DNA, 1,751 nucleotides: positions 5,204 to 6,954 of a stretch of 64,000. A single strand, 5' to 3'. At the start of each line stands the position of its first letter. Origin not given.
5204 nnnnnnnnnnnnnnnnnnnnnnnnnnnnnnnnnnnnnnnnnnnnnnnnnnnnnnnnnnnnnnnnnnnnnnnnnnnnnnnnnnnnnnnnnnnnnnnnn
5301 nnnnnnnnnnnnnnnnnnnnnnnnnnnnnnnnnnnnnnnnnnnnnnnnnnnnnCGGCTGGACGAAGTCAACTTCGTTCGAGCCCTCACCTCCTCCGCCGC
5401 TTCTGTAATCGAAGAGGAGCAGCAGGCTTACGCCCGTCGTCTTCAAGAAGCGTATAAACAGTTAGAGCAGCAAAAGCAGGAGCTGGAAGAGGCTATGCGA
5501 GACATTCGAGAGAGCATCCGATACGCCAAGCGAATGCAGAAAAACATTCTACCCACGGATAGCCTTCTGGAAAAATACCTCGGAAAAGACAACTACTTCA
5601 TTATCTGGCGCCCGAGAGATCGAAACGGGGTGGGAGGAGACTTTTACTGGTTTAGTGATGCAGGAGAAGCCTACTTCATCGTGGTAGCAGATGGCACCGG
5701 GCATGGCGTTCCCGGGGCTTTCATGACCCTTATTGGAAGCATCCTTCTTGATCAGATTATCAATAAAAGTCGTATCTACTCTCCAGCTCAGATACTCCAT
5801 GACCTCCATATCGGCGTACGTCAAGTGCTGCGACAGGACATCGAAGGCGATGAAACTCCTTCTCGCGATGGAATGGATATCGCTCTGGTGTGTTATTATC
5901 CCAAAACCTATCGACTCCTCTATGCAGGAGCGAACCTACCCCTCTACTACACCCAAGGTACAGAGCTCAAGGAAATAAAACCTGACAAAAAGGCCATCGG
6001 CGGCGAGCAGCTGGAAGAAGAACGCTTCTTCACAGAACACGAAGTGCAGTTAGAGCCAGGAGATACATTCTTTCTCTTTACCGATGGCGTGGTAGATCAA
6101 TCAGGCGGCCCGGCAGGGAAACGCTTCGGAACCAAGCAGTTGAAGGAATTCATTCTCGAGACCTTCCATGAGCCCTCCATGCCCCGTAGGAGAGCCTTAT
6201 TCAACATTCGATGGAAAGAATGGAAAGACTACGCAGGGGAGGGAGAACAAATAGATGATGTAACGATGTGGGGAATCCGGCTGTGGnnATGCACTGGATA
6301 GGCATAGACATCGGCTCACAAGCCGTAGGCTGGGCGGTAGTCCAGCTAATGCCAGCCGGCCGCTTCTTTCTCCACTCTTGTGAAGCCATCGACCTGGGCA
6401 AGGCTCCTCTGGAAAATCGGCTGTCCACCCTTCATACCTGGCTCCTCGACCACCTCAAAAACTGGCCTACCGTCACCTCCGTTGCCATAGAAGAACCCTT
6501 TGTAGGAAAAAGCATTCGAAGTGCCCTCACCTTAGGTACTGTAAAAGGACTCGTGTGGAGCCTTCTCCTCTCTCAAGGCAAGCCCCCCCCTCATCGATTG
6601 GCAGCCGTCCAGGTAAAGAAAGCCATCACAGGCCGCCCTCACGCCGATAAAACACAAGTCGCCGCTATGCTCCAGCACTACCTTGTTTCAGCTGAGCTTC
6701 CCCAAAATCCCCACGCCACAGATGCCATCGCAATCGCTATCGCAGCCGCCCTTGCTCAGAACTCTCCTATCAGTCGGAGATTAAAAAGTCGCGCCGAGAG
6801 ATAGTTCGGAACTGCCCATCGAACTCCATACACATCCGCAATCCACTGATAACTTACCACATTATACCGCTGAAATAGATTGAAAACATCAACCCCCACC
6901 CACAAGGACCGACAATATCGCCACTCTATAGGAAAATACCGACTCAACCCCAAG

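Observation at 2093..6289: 1398-aa membrane-anchored coiled-coil/PAS/GAF sensor fused to a SpoIIE/RsbU PP2C phosphatase, with no partner-switching genes nearby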

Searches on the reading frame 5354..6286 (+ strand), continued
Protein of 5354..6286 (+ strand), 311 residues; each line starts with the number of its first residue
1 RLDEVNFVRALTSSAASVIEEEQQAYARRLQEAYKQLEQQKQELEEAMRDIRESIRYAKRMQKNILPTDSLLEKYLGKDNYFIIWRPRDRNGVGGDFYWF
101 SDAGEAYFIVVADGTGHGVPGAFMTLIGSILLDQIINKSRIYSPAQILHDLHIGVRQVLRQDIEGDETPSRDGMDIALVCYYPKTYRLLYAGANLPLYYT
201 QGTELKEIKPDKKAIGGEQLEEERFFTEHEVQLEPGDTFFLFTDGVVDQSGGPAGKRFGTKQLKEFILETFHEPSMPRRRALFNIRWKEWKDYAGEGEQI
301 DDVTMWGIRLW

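Call 29: find_encoding_contigs(protein=P0050, flank=6000, max_places=1)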
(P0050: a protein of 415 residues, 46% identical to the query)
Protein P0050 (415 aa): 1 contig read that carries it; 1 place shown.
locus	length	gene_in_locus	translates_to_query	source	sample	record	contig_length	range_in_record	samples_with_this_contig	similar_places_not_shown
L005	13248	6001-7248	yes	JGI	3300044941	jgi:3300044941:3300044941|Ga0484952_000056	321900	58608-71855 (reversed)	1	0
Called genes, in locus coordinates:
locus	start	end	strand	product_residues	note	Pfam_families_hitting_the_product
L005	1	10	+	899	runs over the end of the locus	PF13432:TPR_16 (faint), PF07719:TPR_2 (faint), PF13174:TPR_6 (faint), PF13181:TPR_8 (faint), PF13525:YfiO (faint), PF14559:TPR_19 (faint), PF13424:TPR_12 (faint), PF13428:TPR_14 (faint)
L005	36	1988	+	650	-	PF00662:Proton_antipo_N, PF00361:Proton_antipo_M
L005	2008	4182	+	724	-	PF01433:Peptidase_M1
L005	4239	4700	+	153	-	-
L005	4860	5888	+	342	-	PF02912:Phe_tRNA-synt_N, PF01409:tRNA-synt_2d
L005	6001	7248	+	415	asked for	PF00989:PAS (weak), PF13426:PAS_9, PF08447:PAS_3, PF07228:SpoIIE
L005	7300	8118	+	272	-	PF01061:ABC2_membrane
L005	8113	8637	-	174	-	PF00132:Hexapep, PF25084:LbH_EIF2B (weak), PF25087:GMPPB_C (faint), PF25084:LbH_EIF2B (weak), PF00132:Hexapep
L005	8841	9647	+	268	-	-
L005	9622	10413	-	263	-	PF01884:PcrB, PF00977:His_biosynth (weak)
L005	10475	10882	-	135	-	-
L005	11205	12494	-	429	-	PF00579:tRNA-synt_1b, PF22421:SYY_C-terminal, PF01479:S4 (weak)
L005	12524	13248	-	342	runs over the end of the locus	PF00022:Actin, PF06723:MreB_Mbl, PF00012:HSP70, PF14450:FtsA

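Call 30: find_encoding_contigs(protein=P0123, flank=6000, max_places=1)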
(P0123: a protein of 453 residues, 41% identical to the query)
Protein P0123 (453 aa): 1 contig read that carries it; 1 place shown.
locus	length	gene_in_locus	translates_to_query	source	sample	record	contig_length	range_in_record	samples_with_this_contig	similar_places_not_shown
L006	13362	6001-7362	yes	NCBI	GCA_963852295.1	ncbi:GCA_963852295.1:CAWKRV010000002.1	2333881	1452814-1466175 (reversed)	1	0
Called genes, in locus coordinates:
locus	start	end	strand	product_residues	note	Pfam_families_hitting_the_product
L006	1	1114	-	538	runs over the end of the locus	PF01663:Phosphodiest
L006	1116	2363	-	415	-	PF00270:DEAD, PF04851:ResIII, PF00271:Helicase_C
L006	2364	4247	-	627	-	PF13727:CoA_binding_3 (weak), PF00106:adh_short (weak), PF01073:3Beta_HSD, PF01370:Epimerase, PF02719:Polysacc_synt_2, PF04321:RmlD_sub_bind, PF05368:NmrA (weak), PF16363:GDP_Man_Dehyd, +3 more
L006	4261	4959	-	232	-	-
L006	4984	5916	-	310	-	PF16745:RsgA_N, PF03193:RsgA_GTPase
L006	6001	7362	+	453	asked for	PF07228:SpoIIE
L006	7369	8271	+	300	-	PF00005:ABC_tran, PF13304:AAA_21 (weak), PF13732:DrrA1-3_C (weak)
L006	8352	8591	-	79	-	PF07719:TPR_2 (faint), PF13414:TPR_11 (faint)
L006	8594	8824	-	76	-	-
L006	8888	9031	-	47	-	-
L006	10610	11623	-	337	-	-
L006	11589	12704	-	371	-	PF00365:PFK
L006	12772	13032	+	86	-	PF03652:RuvX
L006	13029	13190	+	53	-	PF03652:RuvX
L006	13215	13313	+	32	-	-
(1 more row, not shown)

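Call 31: find_encoding_contigs(protein=P0071, flank=6000, max_places=1)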
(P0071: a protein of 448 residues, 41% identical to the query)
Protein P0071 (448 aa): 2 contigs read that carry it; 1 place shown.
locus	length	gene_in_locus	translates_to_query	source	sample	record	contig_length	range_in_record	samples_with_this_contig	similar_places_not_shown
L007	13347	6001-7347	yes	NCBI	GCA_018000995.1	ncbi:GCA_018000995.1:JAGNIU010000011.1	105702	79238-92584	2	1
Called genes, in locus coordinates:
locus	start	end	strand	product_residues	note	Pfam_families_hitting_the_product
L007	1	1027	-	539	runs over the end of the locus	PF01663:Phosphodiest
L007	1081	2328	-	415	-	PF00270:DEAD, PF04851:ResIII, PF00271:Helicase_C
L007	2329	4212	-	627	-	PF13727:CoA_binding_3 (weak), PF00106:adh_short (weak), PF01073:3Beta_HSD, PF01370:Epimerase, PF02719:Polysacc_synt_2, PF04321:RmlD_sub_bind, PF05368:NmrA (weak), PF16363:GDP_Man_Dehyd, +3 more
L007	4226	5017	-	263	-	-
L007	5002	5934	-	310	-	PF16745:RsgA_N, PF03193:RsgA_GTPase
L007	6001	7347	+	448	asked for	PF07228:SpoIIE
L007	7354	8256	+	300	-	PF00005:ABC_tran, PF13304:AAA_21 (weak), PF13732:DrrA1-3_C (weak)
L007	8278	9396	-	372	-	-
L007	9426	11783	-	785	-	-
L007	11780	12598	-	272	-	PF13828:DUF4190 (weak)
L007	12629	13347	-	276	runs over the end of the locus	PF13828:DUF4190 (weak)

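Call 43: find_related_loci(query=A4, collection=genome_contigs, flank=8000)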
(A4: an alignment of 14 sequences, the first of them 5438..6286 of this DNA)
Query A4 (283 aa) in genome_contigs; peptide patterns used: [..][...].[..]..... (x = any residue, [..] = any of these).
600 stretches matched a pattern (row limit reached: there are more); 591 encode a relative of the query (tblastn E <= 1e-3); the best 80 are kept; 80 distinct loci.
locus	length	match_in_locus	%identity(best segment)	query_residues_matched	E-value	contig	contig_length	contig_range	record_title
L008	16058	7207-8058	87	1-283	9e-171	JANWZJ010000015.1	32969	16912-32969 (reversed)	MAG: Bacteroidia bacterium isolate SKYG92 NODE_15_length_32969_cov_4.947738, whole genome shotgun sequence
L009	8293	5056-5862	43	2-282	4e-70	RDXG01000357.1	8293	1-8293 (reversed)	MAG: Bacteroidetes bacterium isolate PH2015_13U_35_20 PH2015_13U_scaffold_736, whole genome shotgun sequence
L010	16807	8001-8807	42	3-281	6e-67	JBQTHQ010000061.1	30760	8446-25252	MAG: Bacteroidota bacterium isolate SAW253 c_000000071473, whole genome shotgun sequence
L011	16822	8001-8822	42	1-282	1e-66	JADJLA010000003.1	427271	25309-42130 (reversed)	MAG: Sphingobacteriaceae bacterium isolate EsbE_18-Q3-R3-47_MAXAC.117_sub tig00001791-10-4265060, whole genome shotgun s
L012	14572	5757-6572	42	2-282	3e-64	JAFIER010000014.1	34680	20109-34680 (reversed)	MAG: Bernardetiaceae bacterium isolate coassembly_bin.30 k141_97911, whole genome shotgun sequence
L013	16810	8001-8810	42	1-282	5e-63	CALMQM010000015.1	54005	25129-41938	MAG TPA_asm: uncultured Bacteroidetes bacterium isolate SRR1772177_bin.147_CONCOCT_v1.1_MAG genome assembly, contig: ERZ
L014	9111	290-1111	40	1-282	5e-63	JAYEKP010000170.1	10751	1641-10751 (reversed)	MAG: Bacteroidota bacterium isolate MAG134 MAG134_170, whole genome shotgun sequence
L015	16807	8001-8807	42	7-282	9e-63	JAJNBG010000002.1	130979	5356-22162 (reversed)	MAG: Bacteroidetes bacterium isolate C_No_T20_B_bin.102 scaffold_67, whole genome shotgun sequence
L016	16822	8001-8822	40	1-282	3e-62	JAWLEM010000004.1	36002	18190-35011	MAG: Bacteroidales bacterium isolate 20BLK6-1.bin.63 NODE_925_length_36002_cov_14.144361, whole genome shotgun sequence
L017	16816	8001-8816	40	1-281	6e-62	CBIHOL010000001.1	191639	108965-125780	MAG TPA_asm: uncultured bacterium isolate SRR18156209_metabat2_50 genome assembly, contig: ERZ27336869.84, whole genome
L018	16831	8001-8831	41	1-281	4e-62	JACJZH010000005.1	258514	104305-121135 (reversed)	MAG: Flavobacteriales bacterium isolate HK-STAS-BACT-59 HK-STAS-BACT-59_5, whole genome shotgun sequence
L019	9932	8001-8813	39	1-282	1e-61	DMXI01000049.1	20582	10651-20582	MAG TPA_asm: Microscillaceae bacterium isolate UBA11690 contig_5328, whole genome shotgun sequence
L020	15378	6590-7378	41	9-282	3e-61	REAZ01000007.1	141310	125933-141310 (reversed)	MAG: Cytophagales bacterium isolate PH2015_01D_39_27 PH2015_01D_scaffold_8, whole genome shotgun sequence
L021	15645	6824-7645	39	1-282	5e-61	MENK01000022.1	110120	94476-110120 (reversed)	MAG: Bacteroidetes bacterium GWB2_32_14 gwb2_scaffold_38, whole genome shotgun sequence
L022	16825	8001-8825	40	1-282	2e-60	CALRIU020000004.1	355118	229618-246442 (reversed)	MAG: Hydrocarboniphaga daqingensis isolate JJ-AX1-329-3-mx-bin493 genome assembly, contig: JJ-MOM7-71-C6, whole genome s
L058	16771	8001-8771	40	15-282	8e-57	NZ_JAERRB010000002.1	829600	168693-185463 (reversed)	Chryseolinea lacunae strain Jin1 contig2, whole genome shotgun sequence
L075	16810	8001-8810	41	5-280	6e-56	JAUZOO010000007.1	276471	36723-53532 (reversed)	MAG: Bacteroidota bacterium isolate bin129(14d) IAGCJBLB_7, whole genome shotgun sequence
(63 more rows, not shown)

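Call 47: search_protein_families(library=ncbifam, proteins=[L075:8846-9433:+, L075:9437-9832:+, L004:7396-7785:+, L058:8867-9415:+], max_evalue=0.001)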
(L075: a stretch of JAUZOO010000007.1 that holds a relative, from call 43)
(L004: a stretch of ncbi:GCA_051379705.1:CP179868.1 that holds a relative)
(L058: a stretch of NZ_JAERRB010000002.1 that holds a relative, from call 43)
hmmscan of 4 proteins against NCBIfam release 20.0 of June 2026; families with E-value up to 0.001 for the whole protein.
L075:8846-9433:+ (196 aa): 4 families
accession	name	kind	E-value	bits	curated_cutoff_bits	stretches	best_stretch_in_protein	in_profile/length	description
NF038262.1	SiaB_fam_kinase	subfamily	1e-49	168.5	85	1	18-192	1-177/177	SiaB family protein kinase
NF038264.1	kinase_SiaB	equivalog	4.8e-22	78.6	225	1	19-191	3-175/176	biofilm regulation protein kinase SiaB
NF047703.1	slr1658_superfam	superfamily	1.6e-07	30.9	100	1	48-189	48-180/185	slr1658 superfamily regulator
NF052618.1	slr1658_cyano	equivalog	2.4e-07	30.5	200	1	45-192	48-187/191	slr1658 family protein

L075:9437-9832:+ (132 aa): 1 family
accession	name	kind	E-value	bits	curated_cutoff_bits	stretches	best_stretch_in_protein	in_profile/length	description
NF038265.1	phos_prot_SiaC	equivalog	1.3e-26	93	150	1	11-126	3-118/122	biofilm regulation phosphoprotein SiaC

L004:7396-7785:+ (129 aa): 1 family
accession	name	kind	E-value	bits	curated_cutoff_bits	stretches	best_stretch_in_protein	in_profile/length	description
NF038265.1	phos_prot_SiaC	equivalog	2.9e-18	66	150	1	7-121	5-119/122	biofilm regulation phosphoprotein SiaC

L058:8867-9415:+ (183 aa): 4 families
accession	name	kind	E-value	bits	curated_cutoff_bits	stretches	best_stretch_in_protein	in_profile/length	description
NF038262.1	SiaB_fam_kinase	subfamily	4.1e-53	179.5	85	1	5-178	1-177/177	SiaB family protein kinase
NF038264.1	kinase_SiaB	equivalog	9.9e-24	84.1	225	1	5-178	2-176/176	biofilm regulation protein kinase SiaB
NF047703.1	slr1658_superfam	superfamily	6e-09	35.6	100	1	34-168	47-173/185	slr1658 superfamily regulator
NF052618.1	slr1658_cyano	equivalog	3.6e-07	30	200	1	25-175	41-184/191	slr1658 family protein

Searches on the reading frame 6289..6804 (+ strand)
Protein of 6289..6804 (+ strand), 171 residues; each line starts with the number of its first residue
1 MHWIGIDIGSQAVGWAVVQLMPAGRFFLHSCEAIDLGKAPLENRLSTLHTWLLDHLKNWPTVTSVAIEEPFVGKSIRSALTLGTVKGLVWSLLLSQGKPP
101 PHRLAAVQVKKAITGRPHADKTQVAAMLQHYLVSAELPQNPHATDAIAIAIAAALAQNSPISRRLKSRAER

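Call 7: search_protein_families(library=ncbifam, proteins=[window:6289-6804:+], max_evalue=0.01)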
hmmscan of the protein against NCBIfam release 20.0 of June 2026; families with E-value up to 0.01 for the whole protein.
window:6289-6804:+ (171 aa): 2 families
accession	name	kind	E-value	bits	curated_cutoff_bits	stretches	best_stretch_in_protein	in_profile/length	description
NF000711.0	PRK00039.2-1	equivalog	2.4e-21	76.3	163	1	2-158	2-156/161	crossover junction endodeoxyribonuclease RuvC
TIGR00228.1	ruvC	equivalog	3.1e-19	69.4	100.65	1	4-155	2-149/156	crossover junction endodeoxyribonuclease RuvC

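Call 13: search_protein_families(library=pfam, proteins=[window:6289-6804:+], max_evalue=0.001)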
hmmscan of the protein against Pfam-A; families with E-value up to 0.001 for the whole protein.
window:6289-6804:+ (171 aa): 1 family
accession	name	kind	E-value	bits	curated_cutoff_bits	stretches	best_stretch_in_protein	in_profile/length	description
PF02075.23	RuvC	-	9.5e-23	81.2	22.2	1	4-152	2-147/148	Crossover junction endodeoxyribonuclease RuvC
